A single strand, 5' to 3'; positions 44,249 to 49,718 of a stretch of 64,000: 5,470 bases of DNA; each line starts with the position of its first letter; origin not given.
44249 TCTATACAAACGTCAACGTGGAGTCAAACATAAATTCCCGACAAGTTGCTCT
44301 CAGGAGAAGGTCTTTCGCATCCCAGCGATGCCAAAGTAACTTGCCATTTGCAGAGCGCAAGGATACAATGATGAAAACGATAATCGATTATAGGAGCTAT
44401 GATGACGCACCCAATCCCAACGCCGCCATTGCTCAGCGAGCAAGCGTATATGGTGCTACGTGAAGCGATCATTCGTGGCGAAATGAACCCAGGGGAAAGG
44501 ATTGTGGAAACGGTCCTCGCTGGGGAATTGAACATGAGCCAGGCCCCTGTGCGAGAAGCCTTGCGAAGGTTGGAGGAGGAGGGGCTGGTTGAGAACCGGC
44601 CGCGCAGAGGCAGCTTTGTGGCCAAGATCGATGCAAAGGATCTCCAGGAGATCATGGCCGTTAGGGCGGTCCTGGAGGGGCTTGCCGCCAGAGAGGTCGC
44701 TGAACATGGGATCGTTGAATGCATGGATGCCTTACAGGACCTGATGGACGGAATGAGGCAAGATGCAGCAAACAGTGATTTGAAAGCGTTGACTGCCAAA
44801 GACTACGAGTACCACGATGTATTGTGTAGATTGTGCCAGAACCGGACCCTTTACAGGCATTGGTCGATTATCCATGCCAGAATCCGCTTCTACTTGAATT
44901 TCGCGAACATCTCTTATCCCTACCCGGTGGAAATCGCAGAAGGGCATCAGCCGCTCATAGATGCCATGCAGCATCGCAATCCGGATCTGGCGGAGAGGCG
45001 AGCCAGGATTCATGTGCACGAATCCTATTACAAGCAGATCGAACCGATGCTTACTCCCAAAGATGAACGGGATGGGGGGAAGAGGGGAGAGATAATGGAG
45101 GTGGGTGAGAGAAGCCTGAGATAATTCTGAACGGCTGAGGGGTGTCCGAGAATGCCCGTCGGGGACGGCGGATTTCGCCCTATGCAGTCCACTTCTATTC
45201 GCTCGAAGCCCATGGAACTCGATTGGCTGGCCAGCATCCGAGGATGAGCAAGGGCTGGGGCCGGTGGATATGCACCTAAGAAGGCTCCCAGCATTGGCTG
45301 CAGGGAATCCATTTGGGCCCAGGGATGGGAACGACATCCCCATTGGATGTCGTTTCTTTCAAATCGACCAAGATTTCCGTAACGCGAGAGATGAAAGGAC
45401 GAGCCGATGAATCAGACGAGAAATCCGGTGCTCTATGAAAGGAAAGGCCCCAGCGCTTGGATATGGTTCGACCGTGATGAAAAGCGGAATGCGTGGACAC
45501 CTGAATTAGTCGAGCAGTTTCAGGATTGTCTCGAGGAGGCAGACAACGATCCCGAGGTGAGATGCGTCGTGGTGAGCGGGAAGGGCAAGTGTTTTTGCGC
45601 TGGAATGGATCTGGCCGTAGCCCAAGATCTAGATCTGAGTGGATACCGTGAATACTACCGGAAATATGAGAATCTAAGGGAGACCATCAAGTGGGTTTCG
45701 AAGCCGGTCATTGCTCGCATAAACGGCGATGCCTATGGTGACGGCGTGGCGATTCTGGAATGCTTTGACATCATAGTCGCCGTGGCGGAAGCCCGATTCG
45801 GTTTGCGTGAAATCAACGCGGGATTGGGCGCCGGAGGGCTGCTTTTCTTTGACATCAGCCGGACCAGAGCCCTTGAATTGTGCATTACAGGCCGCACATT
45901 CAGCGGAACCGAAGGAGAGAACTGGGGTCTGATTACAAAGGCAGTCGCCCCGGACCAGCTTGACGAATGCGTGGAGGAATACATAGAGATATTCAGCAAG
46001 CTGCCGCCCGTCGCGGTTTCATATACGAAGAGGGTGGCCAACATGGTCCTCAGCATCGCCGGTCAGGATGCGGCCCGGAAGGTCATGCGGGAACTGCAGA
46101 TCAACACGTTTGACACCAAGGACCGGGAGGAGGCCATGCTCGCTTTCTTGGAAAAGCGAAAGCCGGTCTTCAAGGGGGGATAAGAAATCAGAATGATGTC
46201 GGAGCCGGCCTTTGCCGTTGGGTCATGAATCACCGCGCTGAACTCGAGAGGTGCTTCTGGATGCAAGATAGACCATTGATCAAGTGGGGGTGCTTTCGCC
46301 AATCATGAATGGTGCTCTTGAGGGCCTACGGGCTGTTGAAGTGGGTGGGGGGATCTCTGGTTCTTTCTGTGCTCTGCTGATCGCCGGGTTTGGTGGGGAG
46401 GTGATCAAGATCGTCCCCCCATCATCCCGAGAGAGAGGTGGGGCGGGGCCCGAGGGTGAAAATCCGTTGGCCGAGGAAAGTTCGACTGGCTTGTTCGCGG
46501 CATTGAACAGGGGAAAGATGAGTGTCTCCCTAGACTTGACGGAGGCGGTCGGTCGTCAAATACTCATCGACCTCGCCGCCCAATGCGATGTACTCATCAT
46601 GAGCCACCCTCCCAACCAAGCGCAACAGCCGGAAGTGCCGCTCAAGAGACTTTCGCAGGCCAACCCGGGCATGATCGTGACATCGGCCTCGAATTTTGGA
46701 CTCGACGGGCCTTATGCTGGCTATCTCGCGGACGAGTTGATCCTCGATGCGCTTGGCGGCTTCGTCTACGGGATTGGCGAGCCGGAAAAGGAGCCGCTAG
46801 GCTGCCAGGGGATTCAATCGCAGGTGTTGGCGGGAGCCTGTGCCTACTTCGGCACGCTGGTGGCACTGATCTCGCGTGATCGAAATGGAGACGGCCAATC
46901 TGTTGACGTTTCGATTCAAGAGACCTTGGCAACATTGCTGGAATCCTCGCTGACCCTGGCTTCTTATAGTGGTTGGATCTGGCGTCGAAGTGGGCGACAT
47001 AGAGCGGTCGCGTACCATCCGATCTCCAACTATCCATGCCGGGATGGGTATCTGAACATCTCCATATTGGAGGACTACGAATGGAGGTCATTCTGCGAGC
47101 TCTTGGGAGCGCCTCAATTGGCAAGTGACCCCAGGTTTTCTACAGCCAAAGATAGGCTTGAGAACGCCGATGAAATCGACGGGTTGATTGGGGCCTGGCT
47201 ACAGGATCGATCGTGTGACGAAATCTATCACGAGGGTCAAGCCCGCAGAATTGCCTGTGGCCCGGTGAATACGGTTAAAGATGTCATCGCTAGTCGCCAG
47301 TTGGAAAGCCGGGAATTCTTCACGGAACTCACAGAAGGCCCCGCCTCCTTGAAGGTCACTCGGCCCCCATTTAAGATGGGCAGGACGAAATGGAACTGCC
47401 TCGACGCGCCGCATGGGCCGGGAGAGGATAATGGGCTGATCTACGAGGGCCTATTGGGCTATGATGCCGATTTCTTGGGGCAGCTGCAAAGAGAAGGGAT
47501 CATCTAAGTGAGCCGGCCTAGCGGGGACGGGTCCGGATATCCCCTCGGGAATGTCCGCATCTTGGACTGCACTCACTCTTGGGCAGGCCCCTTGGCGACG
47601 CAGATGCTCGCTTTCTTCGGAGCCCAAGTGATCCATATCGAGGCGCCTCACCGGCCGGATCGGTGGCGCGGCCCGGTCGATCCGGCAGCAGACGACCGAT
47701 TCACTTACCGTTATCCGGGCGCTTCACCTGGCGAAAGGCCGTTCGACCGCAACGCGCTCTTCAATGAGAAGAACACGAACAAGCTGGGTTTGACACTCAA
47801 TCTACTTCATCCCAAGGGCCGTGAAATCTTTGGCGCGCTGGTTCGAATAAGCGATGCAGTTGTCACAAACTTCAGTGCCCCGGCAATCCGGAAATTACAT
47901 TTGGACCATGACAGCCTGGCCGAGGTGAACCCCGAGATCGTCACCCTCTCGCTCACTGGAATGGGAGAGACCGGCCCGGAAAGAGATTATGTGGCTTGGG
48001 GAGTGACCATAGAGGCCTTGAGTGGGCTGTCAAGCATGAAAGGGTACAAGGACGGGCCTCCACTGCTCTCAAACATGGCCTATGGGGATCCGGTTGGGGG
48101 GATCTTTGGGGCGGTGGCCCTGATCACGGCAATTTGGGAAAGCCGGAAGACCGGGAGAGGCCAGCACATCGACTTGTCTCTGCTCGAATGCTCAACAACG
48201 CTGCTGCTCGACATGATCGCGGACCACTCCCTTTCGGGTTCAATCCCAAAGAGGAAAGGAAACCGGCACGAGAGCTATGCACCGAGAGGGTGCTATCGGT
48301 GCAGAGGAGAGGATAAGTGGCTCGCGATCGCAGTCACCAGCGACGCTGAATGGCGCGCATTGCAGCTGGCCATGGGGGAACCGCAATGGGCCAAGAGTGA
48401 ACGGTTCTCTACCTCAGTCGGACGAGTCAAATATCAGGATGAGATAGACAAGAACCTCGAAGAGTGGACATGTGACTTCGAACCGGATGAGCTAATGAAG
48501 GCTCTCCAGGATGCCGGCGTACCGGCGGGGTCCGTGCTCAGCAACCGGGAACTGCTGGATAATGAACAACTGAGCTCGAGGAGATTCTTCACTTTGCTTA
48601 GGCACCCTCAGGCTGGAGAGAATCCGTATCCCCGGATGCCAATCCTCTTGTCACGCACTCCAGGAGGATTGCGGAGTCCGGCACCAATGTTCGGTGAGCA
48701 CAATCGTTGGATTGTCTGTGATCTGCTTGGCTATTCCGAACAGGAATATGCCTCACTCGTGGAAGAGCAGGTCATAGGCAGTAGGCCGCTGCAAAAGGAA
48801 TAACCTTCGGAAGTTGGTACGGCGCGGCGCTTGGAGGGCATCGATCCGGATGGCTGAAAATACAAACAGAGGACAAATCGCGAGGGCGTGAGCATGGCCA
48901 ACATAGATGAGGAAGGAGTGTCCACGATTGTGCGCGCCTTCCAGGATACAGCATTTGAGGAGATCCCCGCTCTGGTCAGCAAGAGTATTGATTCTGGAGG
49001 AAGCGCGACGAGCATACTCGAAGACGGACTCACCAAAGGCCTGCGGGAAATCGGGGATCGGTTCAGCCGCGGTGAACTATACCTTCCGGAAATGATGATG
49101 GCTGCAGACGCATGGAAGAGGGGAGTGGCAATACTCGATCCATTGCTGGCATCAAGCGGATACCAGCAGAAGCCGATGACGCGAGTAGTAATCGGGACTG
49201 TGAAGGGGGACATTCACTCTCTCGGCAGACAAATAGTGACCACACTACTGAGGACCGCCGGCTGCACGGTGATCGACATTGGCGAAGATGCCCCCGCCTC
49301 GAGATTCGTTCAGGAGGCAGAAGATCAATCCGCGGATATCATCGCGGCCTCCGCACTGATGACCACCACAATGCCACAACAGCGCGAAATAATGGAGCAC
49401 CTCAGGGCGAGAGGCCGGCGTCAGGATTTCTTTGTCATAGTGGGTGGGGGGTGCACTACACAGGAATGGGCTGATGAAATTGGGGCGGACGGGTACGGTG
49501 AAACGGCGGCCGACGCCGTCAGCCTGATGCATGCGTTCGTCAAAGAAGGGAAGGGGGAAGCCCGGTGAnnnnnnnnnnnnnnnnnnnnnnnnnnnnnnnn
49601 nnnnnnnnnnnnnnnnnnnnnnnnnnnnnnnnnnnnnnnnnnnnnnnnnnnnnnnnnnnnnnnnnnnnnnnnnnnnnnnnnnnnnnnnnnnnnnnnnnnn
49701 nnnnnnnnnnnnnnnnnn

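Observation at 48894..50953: MtmB (monomethylamine methyltransferase) family homolog lacking the pyrrolysine codon, translationally coupled to an MtmC-like corrinoid protein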

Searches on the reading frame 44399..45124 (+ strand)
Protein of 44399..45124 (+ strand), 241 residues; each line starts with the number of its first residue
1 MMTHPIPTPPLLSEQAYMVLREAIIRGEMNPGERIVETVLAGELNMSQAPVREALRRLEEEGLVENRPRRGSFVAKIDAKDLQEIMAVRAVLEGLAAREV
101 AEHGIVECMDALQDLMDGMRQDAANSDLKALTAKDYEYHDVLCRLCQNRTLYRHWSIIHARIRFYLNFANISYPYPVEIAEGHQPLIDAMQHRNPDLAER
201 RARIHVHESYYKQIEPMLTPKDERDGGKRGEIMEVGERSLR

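Call 3: search_protein_families(library=pfam, proteins=[window:44399-45124:+], max_evalue=0.01)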
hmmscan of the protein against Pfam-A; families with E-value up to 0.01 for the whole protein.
window:44399-45124:+ (241 aa): 7 families
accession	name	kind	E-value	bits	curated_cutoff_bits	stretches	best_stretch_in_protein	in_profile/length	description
PF07729.17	FCD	-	4e-22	79.4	24.3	1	84-207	1-124/125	FCD domain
PF00392.27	GntR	-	5.3e-17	61.7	27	1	12-74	1-64/64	Bacterial regulatory proteins, gntR family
PF13412.12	HTH_24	-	2.5e-05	24.2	21.9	1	39-65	22-48/48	Winged helix-turn-helix DNA-binding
PF01325.25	Fe_dep_repress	-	4.9e-05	23.9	26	1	37-71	25-59/60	Iron dependent repressor, N-terminal DNA binding domain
PF01022.26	HTH_5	-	0.0064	16.8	22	0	40-65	21-46/47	Bacterial regulatory protein, arsR family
PF13545.12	HTH_Crp_2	-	0.008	16.6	27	0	39-82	27-67/70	Crp-like helix-turn-helix domain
PF01978.25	TrmB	-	0.0098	16.2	25.6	0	40-70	28-58/68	Sugar-specific transcriptional regulator TrmB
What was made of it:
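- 44399..45124 (+): GntR/FCD-family regulator, first gene of the plus-strand unit. PF00392 + PF07729 (call 3).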

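Call 4: search_protein_families(library=ncbifam, proteins=[window:44399-45124:+], max_evalue=0.01)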
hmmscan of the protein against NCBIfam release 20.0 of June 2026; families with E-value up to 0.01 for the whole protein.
window:44399-45124:+ (241 aa): 30 families (the best 25 are shown)
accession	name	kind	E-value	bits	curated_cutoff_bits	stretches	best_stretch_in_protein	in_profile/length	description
TIGR03338.1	phnR_burk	equivalog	2.5e-32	112.2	271.5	1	20-209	20-209/212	phosphonate utilization associated transcriptional regulator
NF008504.0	PRK11414.1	equivalog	5.9e-13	49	225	1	19-130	19-130/221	GntR family transcriptional regulator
NF003011.0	PRK03837.1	subfamily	8.8e-12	45.1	260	1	79-209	101-229/241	transcriptional regulator NanR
NF008576.0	PRK11534.1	equivalog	1.1e-10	41.5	218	1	15-151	11-151/225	DNA-binding transcriptional regulator CsiR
TIGR02018.2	his_ut_repres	equivalog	3.3e-10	39.7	220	1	20-98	8-85/226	histidine utilization transcriptional repressor HutC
NF052282.1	PLP_TF_PdxR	equivalog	9.4e-10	38.1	320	1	12-83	2-74/448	MocR-like pyridoxine biosynthesis transcription factor PdxR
NF053730.1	TransRegRv1152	equivalog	3.1e-09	36.8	170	1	13-99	18-105/120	Rv1152 family transcriptional regulator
NF007442.0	PRK09990.1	equivalog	1.4e-08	34.5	301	1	24-208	23-230/256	transcriptional regulator GlcC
NF007001.0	PRK09464.1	equivalog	2e-08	34.2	330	1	10-213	9-230/254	pyruvate dehydrogenase complex transcriptional repressor PdhR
NF007741.0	PRK10421.1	equivalog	1.1e-07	31.5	311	1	11-80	7-77/262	transcriptional regulator LldR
NF007588.0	PRK10225.1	equivalog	6.8e-07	28.8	442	1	18-108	16-112/257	Uxu operon transcriptional regulator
NF007292.0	PRK09764.1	equivalog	4e-06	26.2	281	1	18-110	12-103/240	GntR family transcriptional regulator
NF052286.1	ecto_TF_EhuR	exception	6.2e-06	25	480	1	14-88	10-89/458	MocR-like ectoine utilization transcription factor EhuR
NF041241.1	YhfZ_full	equivalog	8.4e-06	25.3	260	1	29-92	21-87/304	GntR family transcriptional regulator YhfZ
NF052281.1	rhizopine_MocR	equivalog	1.3e-05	24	650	1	12-86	19-94/479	rhizopine catabolism transcriptional regulator MocR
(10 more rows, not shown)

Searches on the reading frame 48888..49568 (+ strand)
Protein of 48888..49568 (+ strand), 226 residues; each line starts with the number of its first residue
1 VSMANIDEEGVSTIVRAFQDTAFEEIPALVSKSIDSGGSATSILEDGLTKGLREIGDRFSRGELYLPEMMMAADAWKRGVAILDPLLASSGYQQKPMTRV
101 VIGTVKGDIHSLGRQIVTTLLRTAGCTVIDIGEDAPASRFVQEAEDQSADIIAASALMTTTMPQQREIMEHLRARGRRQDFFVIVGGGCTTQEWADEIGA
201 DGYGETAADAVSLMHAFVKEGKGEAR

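Call 3: search_protein_families(library=pfam, proteins=[window:48888-49568:+], max_evalue=0.01)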
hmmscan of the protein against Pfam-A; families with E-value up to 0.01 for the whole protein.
window:48888-49568:+ (226 aa): 2 families
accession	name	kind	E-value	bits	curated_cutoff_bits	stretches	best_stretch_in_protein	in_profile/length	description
PF02310.24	B12-binding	-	2.9e-25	88.9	32.1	1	99-211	2-120/121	B12 binding domain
PF02607.22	B12-binding_2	-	1.1e-14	54.8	23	1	15-83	6-73/74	B12 binding domain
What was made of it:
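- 48894..49568 (+): Cognate corrinoid (B12-binding) protein with DxHxxG; its stop overlaps the methyltransferase start (GTGA). PF02607 + PF02310 (call 3).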

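Call 4: search_protein_families(library=ncbifam, proteins=[window:48888-49568:+], max_evalue=0.01)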
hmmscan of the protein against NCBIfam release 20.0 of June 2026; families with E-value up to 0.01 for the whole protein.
window:48888-49568:+ (226 aa): 15 families
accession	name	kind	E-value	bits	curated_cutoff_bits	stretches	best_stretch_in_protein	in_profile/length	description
TIGR02370.1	pyl_corrinoid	subfamily_domain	2.7e-59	199.9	215.3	1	17-210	5-197/197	methyltransferase cognate corrinoid protein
NF047995.1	corrinoid_MtgC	exception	6.8e-59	198.9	310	1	24-217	18-212/215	glycine betaine-specific corrinoid protein MtgC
NF041607.1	dimeth_corrin_MtbC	equivalog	2.6e-56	190.4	350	1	24-212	11-197/203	dimethylamine corrinoid protein MtbC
NF047996.1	corrin_MtgC_2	exception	1.5e-45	155.3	370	1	33-219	27-211/212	glycine betaine-specific corrinoid protein MtgC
NF040669.1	MtaC2_Meth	equivalog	2.9e-35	121.9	450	1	7-222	39-250/267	methanol--corrinoid protein MtaC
NF040655.1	MtaC_Meth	equivalog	2e-34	118.8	420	1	8-220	33-240/253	methanol--corrinoid protein MtaC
TIGR02082.1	metH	equivalog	4.4e-30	104.1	1010.85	1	38-215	674-855/1182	methionine synthase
NF007024.0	PRK09490.1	equivalog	1.4e-25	89.4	1497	1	40-192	691-844/1234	methionine synthase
NF002612.0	PRK02261.1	equivalog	2.7e-11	43.2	110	1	98-189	4-94/148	methylaspartate mutase subunit S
TIGR01501.1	MthylAspMutase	equivalog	5.5e-10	39.1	135.8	1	99-189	3-92/134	methylaspartate mutase subunit S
NF052513.1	TransRegCarH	equivalog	1e-09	38.1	400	1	19-200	92-261/274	HTH-type transcriptional repressor CarH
NF052385.1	Lys_5_6_beta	equivalog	1.2e-07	31.7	280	1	125-209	138-228/241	lysine 5,6-aminomutase subunit beta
TIGR00640.1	acid_CoA_mut_C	subfamily_domain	6e-07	29.5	57.45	1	98-202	3-105/132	methylmalonyl-CoA mutase C-terminal domain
NF040743.1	ornith_mutase_E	equivalog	4.6e-06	24.9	800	1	94-220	593-725/730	D-ornithine 4,5-aminomutase subunit OraE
NF006944.0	PRK09426.1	equivalog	4.5e-05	21.6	876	1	70-194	562-685/721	methylmalonyl-CoA mutase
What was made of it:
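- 48894..49568 (+): TIGR02370 199.9 bits, just under its cutoff (call 4).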
